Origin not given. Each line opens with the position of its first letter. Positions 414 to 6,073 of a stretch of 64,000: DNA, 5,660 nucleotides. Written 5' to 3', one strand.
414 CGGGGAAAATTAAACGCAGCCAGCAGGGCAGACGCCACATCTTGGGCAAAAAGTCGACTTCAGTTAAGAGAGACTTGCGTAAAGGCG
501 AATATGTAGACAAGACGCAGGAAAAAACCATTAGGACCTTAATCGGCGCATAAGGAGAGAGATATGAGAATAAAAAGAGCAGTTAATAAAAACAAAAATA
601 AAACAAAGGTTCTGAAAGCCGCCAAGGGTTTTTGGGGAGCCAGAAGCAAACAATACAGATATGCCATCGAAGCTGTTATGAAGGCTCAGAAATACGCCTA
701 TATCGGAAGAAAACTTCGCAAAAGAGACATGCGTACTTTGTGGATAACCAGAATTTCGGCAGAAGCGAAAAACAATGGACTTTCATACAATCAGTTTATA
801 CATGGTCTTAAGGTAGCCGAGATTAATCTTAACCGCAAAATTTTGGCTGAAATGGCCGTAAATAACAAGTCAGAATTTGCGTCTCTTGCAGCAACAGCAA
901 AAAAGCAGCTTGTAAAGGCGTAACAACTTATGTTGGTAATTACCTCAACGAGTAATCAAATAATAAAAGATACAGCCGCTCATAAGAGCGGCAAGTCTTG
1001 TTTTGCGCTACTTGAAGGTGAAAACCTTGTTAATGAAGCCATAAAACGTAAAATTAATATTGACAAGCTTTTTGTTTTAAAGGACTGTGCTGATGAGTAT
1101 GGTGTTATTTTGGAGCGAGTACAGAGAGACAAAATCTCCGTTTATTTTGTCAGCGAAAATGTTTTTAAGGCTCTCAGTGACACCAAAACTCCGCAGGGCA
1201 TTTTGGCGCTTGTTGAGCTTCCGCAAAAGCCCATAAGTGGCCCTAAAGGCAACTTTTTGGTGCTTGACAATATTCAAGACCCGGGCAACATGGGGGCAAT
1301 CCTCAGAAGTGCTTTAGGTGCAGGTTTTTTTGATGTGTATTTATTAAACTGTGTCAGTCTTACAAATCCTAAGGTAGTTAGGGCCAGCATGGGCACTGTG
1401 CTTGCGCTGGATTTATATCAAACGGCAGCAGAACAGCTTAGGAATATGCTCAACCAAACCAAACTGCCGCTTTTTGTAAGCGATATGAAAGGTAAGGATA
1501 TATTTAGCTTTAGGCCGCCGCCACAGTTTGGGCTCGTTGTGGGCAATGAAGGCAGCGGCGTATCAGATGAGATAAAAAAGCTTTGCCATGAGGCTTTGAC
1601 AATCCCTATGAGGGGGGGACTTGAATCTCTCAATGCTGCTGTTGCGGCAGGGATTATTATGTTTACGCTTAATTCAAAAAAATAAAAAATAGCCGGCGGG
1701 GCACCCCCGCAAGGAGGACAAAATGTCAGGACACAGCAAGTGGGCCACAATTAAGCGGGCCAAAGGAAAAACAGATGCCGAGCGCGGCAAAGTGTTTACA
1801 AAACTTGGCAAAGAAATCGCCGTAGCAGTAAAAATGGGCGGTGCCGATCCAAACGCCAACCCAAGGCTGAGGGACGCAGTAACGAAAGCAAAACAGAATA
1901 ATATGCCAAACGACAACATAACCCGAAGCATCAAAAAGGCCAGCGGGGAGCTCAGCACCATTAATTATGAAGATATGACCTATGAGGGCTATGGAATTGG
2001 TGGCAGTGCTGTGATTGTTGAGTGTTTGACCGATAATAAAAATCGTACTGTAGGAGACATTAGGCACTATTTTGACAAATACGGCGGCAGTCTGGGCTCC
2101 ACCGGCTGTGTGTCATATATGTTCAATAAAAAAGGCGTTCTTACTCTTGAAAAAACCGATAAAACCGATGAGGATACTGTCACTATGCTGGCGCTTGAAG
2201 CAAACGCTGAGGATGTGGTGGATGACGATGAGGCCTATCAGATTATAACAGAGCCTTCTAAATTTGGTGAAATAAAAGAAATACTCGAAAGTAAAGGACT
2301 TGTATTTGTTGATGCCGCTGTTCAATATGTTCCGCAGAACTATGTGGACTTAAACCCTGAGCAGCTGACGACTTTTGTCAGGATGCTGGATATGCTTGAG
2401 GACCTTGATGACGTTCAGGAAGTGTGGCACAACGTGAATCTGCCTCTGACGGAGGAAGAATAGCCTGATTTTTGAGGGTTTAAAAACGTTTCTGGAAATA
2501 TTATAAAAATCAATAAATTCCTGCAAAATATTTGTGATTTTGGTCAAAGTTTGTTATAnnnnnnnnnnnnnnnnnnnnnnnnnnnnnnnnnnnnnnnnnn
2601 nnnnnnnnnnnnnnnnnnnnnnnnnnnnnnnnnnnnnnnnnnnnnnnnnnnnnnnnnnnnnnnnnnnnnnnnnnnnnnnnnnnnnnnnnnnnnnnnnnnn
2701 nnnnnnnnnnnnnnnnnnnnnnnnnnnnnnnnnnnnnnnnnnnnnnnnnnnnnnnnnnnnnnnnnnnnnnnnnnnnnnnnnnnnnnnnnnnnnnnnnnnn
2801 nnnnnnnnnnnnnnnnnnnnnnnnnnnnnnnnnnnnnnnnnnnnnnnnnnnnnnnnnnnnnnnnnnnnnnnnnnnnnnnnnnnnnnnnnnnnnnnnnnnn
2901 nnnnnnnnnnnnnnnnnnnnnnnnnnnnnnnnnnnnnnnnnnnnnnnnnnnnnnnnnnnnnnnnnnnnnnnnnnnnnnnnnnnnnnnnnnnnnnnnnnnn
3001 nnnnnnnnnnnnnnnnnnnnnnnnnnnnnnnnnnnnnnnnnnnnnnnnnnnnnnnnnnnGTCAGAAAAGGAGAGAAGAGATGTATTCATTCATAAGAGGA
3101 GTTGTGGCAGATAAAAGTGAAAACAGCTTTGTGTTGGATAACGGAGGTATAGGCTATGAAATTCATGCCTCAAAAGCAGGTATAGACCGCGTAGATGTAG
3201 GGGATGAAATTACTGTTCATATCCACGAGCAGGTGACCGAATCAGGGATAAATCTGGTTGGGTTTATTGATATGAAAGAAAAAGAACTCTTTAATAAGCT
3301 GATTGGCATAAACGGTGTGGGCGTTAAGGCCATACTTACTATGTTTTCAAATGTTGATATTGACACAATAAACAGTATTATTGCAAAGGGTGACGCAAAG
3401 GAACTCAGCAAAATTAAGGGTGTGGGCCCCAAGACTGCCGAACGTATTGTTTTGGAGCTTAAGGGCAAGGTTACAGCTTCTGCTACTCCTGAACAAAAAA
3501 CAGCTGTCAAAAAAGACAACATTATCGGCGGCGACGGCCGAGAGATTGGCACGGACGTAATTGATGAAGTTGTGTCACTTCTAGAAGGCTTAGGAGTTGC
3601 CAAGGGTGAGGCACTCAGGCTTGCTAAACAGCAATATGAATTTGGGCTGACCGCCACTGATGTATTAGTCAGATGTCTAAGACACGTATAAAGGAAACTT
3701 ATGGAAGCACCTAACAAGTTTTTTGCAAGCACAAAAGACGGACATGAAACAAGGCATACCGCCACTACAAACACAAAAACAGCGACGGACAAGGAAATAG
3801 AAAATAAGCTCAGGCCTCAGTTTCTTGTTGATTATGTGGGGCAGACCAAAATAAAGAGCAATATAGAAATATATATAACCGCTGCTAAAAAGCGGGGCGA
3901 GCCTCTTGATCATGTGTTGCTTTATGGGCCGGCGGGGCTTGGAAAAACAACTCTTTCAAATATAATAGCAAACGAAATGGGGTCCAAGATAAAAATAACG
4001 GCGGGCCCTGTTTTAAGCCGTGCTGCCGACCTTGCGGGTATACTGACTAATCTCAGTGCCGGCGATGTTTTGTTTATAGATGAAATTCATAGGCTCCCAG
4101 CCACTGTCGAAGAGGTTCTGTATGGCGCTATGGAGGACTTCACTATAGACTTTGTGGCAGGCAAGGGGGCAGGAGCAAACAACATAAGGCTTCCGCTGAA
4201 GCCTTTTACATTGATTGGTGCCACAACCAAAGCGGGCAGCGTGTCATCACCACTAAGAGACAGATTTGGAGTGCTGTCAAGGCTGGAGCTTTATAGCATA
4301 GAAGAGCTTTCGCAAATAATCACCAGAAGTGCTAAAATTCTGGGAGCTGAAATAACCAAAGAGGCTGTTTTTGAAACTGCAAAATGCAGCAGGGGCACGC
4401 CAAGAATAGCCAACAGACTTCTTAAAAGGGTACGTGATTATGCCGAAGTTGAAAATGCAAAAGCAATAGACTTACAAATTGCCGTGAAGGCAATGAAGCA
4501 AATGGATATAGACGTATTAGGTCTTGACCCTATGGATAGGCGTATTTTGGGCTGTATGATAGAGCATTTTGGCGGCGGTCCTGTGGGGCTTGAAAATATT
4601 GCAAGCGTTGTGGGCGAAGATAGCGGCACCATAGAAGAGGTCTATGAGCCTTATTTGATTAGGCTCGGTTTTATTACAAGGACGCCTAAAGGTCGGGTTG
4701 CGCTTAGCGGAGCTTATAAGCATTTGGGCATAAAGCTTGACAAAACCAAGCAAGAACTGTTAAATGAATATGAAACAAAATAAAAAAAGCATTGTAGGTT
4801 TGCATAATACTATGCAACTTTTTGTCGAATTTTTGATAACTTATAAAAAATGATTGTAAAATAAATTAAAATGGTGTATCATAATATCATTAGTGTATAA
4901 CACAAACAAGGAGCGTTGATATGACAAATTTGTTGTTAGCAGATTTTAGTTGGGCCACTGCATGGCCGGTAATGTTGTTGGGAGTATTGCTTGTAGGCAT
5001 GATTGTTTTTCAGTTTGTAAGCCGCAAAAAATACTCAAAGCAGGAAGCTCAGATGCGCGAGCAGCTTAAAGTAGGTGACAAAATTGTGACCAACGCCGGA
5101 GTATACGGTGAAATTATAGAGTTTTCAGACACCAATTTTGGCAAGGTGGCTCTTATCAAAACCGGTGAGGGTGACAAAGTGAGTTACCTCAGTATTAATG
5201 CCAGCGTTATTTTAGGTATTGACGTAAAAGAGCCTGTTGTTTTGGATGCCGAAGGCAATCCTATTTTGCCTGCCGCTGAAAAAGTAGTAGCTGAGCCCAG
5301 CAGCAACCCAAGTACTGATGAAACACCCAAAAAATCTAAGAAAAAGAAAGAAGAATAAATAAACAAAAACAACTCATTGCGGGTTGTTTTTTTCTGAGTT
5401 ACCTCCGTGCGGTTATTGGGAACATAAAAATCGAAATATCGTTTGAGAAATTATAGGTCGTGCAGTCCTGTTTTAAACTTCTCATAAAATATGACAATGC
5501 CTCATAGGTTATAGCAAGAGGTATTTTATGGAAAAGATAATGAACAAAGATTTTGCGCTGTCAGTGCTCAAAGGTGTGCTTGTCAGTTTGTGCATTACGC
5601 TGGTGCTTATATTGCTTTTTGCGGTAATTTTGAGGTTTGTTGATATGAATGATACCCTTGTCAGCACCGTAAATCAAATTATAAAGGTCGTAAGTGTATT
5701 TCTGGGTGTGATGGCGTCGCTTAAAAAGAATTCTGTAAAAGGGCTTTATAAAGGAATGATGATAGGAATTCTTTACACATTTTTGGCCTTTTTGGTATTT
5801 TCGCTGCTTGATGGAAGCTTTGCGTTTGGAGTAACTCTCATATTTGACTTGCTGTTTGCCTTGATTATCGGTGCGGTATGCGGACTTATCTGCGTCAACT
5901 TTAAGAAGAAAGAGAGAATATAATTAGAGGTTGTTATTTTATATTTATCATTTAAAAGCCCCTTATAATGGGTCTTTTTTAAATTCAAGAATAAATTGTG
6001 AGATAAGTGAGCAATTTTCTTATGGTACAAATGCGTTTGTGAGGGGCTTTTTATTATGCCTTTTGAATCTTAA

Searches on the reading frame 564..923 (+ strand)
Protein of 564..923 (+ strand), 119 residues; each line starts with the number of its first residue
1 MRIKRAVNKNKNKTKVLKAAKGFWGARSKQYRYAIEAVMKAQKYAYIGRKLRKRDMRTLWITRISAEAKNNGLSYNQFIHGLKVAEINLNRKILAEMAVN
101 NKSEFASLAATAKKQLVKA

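Call 61: search_protein_families(library=pfam, max_evalue=0.00001, proteins=[window:564-923:+])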
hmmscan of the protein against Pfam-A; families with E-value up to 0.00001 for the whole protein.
window:564-923:+ (119 aa): 1 family
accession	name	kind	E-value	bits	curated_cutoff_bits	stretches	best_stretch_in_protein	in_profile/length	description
PF00453.23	Ribosomal_L20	-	7e-41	139.1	30.8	1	2-108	1-107/107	Ribosomal protein L20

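Call 76: find_encoding_contigs(protein=window:564-923:+, flank=10000, max_places=3)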
Protein window:564-923:+ (119 aa): 1 contig read that carries it; 1 place shown.
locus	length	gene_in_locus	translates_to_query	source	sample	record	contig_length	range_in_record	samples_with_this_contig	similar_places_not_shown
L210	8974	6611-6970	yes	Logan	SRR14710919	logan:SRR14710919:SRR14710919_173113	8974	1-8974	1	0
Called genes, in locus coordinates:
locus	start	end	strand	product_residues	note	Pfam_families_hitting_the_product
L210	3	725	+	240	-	?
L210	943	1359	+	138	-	-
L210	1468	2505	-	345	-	-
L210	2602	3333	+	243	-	PF08812:YtxC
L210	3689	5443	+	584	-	PF07973:tRNA_SAD, PF00587:tRNA-synt_2b, PF03129:HGTP_anticodon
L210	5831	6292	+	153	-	PF05198:IF3_N, PF00707:IF3_C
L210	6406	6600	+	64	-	PF01632:Ribosomal_L35p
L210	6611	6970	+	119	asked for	PF00453:Ribosomal_L20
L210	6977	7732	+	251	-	PF22435:MRM3-like_sub_bind, PF08032:SpoU_sub_bind, PF00588:SpoU_methylase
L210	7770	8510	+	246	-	PF20772:TACO1_YebC_N, PF01709:Transcrip_reg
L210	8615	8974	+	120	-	?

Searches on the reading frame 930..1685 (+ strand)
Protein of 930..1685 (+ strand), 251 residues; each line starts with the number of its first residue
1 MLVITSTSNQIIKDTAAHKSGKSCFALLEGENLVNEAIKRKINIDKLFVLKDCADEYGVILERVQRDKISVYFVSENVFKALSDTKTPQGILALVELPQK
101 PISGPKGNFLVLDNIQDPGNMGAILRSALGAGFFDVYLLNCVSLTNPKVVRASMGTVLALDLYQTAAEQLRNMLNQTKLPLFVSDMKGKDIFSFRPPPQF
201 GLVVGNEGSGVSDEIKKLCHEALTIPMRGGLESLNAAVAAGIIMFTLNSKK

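Call 61: search_protein_families(library=pfam, max_evalue=0.00001, proteins=[window:930-1685:+])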
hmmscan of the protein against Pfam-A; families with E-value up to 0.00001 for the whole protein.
window:930-1685:+ (251 aa): 3 families
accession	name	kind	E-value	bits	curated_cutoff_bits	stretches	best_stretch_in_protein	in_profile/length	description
PF00588.24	SpoU_methylase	-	1.7e-34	119.4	29.7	1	109-245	3-142/142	SpoU rRNA Methylase family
PF08032.17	SpoU_sub_bind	-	4e-15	56.3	22.8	1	27-100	1-75/76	RNA 2'-O ribose methyltransferase substrate binding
PF22435.1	MRM3-like_sub_bind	-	2e-11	44.6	27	1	27-93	23-84/84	MRM3-like substrate binding domain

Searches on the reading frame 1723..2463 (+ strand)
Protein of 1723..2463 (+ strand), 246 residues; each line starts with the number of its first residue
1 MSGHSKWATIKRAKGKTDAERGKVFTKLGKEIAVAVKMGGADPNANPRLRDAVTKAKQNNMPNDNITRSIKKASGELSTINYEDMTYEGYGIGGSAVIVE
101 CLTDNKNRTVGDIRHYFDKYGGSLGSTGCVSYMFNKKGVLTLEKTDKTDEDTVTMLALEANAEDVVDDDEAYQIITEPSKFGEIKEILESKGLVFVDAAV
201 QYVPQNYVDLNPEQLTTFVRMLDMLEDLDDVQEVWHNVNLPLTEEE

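Call 61: search_protein_families(library=pfam, max_evalue=0.00001, proteins=[window:1723-2463:+])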
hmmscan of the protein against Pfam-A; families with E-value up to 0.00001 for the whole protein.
window:1723-2463:+ (246 aa): 2 families
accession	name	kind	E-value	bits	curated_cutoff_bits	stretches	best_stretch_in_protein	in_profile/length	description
PF01709.26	Transcrip_reg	-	1e-60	204.5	27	1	82-238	1-160/160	TACO1/YebC second and third domain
PF20772.2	TACO1_YebC_N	-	2e-33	115.1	36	1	5-76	1-73/73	TACO1/YebC protein N-terminal domain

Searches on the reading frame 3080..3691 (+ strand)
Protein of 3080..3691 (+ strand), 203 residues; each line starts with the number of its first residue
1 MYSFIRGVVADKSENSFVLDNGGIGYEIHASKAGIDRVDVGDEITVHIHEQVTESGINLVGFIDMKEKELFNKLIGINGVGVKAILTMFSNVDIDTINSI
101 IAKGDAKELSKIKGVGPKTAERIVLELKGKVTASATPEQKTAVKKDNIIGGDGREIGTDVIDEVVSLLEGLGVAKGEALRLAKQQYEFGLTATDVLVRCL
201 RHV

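Call 61: search_protein_families(library=pfam, max_evalue=0.00001, proteins=[window:3080-3691:+])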
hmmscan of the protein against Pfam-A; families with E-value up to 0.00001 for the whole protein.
window:3080-3691:+ (203 aa): 2 families
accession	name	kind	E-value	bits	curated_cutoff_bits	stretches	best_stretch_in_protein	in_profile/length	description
PF01330.27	RuvA_N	-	9.3e-15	54.9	23.6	1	1-59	1-59/61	RuvA N terminal domain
PF14520.12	HHH_5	-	1.5e-14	54.7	27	1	71-128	1-56/57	Helix-hairpin-helix domain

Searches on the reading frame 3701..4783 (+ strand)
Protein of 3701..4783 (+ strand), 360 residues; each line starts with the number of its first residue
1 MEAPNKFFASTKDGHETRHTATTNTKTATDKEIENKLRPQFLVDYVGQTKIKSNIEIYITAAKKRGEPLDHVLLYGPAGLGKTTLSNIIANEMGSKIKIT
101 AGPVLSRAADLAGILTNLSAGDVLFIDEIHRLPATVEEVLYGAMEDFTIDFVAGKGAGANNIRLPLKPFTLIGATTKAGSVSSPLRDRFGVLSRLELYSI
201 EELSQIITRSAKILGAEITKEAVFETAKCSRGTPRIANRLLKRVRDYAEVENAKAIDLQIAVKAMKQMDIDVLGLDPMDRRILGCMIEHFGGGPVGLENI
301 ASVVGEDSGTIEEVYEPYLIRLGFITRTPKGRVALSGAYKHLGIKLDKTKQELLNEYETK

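Call 61: search_protein_families(library=pfam, max_evalue=0.00001, proteins=[window:3701-4783:+])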
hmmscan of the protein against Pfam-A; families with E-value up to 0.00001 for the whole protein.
window:3701-4783:+ (360 aa): 5 families
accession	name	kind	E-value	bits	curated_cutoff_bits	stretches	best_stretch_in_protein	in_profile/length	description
PF05496.18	RuvB_N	-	1.8e-73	246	27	1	37-195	1-159/159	Holliday junction DNA helicase RuvB P-loop domain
PF17864.7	AAA_lid_4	-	4.9e-29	100.3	27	1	198-271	1-74/74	RuvB AAA lid domain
PF05491.19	RuvB_C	-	2.5e-24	85.4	24.7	1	273-342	2-71/72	RuvB C-terminal winged helix domain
PF00004.35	AAA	-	1.4e-17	64.8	21.2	1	72-192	1-126/131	ATPase family associated with various cellular activities (AAA)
PF07728.20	AAA_5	-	5.4e-09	36.6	22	1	71-189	1-139/139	AAA domain (dynein-related subfamily)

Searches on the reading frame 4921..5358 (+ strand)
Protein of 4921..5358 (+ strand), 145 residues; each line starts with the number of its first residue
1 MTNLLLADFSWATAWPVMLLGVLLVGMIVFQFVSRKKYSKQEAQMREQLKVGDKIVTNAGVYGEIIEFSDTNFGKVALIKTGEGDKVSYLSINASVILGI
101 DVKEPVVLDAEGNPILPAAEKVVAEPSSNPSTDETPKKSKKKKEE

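Call 61: search_protein_families(library=pfam, max_evalue=0.00001, proteins=[window:4921-5358:+])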
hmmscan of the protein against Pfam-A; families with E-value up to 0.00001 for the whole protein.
window:4921-5358:+ (145 aa): 1 family
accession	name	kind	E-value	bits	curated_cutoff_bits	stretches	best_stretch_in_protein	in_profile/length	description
PF02699.20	YajC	-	6.4e-13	48.8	28.2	1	18-77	4-59/78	Preprotein translocase subunit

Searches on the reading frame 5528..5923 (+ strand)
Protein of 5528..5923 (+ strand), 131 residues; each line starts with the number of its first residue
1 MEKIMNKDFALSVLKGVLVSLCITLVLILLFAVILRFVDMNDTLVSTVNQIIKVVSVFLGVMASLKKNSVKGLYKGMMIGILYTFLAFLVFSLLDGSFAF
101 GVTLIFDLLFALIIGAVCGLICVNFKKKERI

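Call 61: search_protein_families(library=pfam, max_evalue=0.00001, proteins=[window:5528-5923:+])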
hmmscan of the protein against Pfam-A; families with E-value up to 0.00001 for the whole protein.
window:5528-5923:+ (131 aa): 1 family
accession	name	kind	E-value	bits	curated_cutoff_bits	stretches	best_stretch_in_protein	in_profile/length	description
PF12670.12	DUF3792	-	1.9e-18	67.1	31.3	1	11-121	3-114/115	Protein of unknown function (DUF3792)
